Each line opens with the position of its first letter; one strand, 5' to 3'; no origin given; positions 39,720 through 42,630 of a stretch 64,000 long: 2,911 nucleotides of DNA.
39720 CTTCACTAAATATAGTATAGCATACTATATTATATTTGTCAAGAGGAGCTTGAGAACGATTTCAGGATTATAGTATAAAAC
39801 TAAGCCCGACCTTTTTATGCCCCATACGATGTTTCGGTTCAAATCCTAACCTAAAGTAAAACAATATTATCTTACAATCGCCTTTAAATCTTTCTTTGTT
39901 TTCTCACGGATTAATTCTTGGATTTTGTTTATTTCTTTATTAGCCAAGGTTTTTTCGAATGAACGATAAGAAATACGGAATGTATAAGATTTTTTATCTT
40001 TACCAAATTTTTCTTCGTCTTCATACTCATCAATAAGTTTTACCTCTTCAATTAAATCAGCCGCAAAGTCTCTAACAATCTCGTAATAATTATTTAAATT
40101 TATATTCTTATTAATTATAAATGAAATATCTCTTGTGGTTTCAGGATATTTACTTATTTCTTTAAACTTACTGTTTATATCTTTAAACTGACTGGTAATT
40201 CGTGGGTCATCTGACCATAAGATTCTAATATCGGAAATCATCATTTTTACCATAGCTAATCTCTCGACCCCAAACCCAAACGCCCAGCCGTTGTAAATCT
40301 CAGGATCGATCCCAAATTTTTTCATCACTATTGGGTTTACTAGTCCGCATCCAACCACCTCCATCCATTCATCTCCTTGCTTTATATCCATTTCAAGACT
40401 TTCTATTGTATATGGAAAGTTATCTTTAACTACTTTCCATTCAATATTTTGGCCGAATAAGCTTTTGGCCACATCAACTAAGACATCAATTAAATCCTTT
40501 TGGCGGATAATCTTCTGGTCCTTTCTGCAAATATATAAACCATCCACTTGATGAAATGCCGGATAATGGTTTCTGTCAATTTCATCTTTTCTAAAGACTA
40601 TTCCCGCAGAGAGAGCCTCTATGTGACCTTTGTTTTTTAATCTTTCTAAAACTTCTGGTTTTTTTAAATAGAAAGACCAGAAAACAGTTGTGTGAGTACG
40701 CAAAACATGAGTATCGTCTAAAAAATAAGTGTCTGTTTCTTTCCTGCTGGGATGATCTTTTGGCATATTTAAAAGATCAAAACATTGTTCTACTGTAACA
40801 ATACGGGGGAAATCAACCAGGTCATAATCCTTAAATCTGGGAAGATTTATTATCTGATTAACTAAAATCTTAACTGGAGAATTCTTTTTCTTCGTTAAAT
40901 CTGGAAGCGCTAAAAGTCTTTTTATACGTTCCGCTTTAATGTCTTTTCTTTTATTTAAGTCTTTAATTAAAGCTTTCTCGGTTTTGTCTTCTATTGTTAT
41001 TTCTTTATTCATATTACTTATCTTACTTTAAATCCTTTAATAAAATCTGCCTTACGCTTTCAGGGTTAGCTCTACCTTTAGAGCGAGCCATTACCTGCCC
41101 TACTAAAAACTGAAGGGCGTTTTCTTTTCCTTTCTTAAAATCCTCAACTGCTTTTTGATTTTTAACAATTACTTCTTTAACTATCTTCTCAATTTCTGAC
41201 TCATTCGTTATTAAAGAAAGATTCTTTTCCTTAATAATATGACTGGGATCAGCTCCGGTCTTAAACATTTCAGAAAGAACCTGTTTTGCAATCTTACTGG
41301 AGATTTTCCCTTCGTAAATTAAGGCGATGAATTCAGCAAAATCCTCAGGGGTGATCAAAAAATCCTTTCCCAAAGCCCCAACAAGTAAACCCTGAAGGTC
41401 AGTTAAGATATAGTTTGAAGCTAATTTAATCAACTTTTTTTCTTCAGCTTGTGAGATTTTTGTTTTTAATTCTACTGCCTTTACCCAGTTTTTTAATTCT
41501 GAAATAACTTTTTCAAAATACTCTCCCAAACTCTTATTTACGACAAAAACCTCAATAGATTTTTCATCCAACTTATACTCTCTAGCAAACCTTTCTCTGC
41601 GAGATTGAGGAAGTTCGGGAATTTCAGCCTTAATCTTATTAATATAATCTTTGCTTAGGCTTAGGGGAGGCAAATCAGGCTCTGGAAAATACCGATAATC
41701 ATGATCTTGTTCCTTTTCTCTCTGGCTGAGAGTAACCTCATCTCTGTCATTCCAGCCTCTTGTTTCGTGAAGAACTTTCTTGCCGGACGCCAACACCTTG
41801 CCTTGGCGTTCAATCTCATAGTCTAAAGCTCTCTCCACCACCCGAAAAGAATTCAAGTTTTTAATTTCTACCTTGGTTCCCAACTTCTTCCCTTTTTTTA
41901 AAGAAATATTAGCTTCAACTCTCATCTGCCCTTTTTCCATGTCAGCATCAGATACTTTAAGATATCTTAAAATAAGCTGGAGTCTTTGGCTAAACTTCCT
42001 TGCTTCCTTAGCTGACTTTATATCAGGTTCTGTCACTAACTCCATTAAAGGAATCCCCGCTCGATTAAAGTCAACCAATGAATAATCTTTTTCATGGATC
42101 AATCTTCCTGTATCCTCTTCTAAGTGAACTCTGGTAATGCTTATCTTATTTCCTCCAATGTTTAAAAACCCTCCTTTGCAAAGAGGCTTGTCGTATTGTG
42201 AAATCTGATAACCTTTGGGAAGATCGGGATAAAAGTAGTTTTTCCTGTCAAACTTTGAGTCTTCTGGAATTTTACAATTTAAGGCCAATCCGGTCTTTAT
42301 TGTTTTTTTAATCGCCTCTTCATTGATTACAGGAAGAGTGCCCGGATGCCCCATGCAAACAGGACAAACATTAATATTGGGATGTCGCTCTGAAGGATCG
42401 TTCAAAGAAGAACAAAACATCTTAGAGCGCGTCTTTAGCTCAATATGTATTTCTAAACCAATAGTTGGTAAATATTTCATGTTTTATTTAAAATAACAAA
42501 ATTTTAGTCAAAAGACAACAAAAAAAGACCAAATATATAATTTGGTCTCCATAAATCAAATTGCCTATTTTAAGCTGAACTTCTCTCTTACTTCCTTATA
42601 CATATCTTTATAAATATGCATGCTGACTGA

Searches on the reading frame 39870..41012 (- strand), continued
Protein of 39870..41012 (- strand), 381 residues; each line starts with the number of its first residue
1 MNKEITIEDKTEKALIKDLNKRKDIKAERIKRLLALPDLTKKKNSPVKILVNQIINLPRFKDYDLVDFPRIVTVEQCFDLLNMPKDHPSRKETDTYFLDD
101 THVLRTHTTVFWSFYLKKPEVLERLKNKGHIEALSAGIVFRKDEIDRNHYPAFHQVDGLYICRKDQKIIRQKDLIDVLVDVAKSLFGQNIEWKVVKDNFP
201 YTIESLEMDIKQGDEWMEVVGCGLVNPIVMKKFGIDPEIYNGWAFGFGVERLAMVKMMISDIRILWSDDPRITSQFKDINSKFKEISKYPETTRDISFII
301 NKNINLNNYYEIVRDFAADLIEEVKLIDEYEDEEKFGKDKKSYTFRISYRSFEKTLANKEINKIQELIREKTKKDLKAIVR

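Call 47: search_solved_structures(query=window:39870-41012:-, max_evalue=1e-10, show_alignments=1)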
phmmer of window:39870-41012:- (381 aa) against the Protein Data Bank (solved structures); distinct sequences matched with E-value up to 1e-10: 21.
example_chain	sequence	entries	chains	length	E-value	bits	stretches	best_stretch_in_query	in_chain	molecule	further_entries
5mgv_A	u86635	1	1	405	2e-56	195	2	171-371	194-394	Phenylalanine--tRNA ligase, mitochondrial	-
5mgu_A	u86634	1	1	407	3.1e-56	194.4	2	171-371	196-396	Phenylalanine--tRNA ligase, mitochondrial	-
8p8x_A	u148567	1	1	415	3.2e-56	194.4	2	171-371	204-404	Phenylalanine--tRNA ligase, mitochondrial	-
5mgh_A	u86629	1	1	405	3.9e-56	194.1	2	171-371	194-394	Phenylalanine--tRNA ligase, mitochondrial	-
3cmq_A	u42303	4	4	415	4.4e-56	193.9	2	171-371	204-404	Phenylalanyl-tRNA synthetase, mitochondrial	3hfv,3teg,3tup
5mgw_A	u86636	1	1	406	4.8e-55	190.4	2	171-371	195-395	Phenylalanine--tRNA ligase, mitochondrial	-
6p8t_C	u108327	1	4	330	1.5e-35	126.3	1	69-276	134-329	Phenylalanine--tRNA ligase alpha subunit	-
7n8y_A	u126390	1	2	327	2.3e-35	125.7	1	65-277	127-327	Phenylalanine--tRNA ligase alpha subunit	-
3pco_A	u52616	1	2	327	2.3e-35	125.7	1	65-277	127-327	Phenylalanyl-tRNA synthetase, alpha subunit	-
6oz5_A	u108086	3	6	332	2.4e-35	125.6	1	65-277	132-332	Phenylalanine--tRNA ligase alpha subunit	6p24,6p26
2rhq_A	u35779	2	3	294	5.8e-34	121.1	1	39-281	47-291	Phenylalanyl-tRNA synthetase alpha chain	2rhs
7daw_A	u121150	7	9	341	4.2e-32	115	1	45-274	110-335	Phenylalanine--tRNA ligase alpha subunit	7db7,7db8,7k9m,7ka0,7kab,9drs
9drt_A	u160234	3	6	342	4.2e-32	115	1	45-274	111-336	Phenylalanine--tRNA ligase alpha subunit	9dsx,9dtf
7k98_A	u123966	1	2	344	4.3e-32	114.9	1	45-274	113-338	Phenylalanine--tRNA ligase alpha subunit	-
9drv_A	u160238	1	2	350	4.5e-32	114.9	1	45-274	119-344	Phenylalanine--tRNA ligase alpha subunit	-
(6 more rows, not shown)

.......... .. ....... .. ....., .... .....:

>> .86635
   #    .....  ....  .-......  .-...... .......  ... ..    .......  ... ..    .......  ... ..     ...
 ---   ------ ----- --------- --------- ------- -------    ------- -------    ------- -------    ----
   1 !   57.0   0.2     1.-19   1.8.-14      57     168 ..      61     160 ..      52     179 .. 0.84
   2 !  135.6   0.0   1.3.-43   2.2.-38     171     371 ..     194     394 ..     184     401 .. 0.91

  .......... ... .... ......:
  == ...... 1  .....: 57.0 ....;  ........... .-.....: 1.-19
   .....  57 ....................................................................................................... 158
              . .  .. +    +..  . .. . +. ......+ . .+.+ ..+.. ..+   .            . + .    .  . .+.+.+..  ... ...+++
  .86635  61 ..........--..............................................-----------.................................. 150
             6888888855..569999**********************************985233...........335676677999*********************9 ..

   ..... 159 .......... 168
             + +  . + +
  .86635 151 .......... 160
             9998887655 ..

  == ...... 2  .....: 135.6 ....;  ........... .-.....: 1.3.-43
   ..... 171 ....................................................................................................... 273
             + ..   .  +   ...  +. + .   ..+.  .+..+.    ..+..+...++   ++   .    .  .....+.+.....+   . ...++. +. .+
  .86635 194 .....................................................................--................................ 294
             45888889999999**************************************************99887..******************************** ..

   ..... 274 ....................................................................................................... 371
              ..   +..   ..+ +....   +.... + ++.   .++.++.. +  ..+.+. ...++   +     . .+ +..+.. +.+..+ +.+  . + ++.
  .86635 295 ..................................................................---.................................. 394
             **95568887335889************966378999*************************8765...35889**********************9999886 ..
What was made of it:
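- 39867..41012 (-): Mitochondrial-type single-chain PheRS (catalytic core plus FDX-ACB anticodon-binding domain), the presumed functional replacement of pheST. It is inserted with about 1 kb of ORF-poor DNA between gatB and the convergent miaA. Best solved homologue is human mitochondrial PheRS at 195 bits, against about 126 bits for bacterial alpha subunits (call 47).
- On Mitochondrial-type monomeric PheRS (TIGR00469), for the gene at 39867-41012: Aligns with human mitochondrial PheRS over residues 57-371 (call 47).
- Closest known: Human mitochondrial PheRS. Same: FARS2 is its best solved homologue (call 47).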

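Call 52: find_encoding_contigs(protein=P0086, flank=6000, max_places=1)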
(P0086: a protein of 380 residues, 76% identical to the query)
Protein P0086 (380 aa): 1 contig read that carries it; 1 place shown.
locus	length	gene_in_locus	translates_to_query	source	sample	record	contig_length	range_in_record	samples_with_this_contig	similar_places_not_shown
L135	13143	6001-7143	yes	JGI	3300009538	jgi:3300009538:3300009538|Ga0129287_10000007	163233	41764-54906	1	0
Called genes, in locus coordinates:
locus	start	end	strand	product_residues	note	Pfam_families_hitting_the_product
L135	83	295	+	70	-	PF01037:AsnC_trans_reg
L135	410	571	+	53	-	-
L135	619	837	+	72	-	PF01037:AsnC_trans_reg (weak)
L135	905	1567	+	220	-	PF01966:HD (faint)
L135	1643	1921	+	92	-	-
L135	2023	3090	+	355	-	PF03462:PCRF, PF00472:RF-1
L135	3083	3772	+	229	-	PF00005:ABC_tran, PF13304:AAA_21 (faint)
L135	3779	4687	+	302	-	PF18075:FtsX_ECD, PF02687:FtsX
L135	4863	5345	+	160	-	PF03412:Peptidase_C39 (faint), PF13529:Peptidase_C39_2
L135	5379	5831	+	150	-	PF03449:GreA_GreB_N, PF01272:GreA_GreB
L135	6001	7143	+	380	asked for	PF01409:tRNA-synt_2d, PF03147:FDX-ACB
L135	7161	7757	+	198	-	PF12917:YfbR-like, PF13023:HD_3, PF01966:HD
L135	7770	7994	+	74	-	PF00300:His_Phos_1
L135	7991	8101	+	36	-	-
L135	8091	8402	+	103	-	-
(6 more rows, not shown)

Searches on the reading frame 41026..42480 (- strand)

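Call 5: search_protein_families(library=pfam, proteins=[window:41026-42480:-], max_evalue=10)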
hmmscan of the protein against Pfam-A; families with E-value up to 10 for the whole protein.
window:41026-42480:- (485 aa): 2 families
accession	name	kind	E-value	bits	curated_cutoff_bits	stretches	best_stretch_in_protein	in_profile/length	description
PF02934.20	GatB_N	-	5.6e-115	383.7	23.4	1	6-280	2-276/277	GatB/GatE catalytic domain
PF02637.23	GatB_Yqey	-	1.3e-42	145.6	27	1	347-484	9-148/148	GatB domain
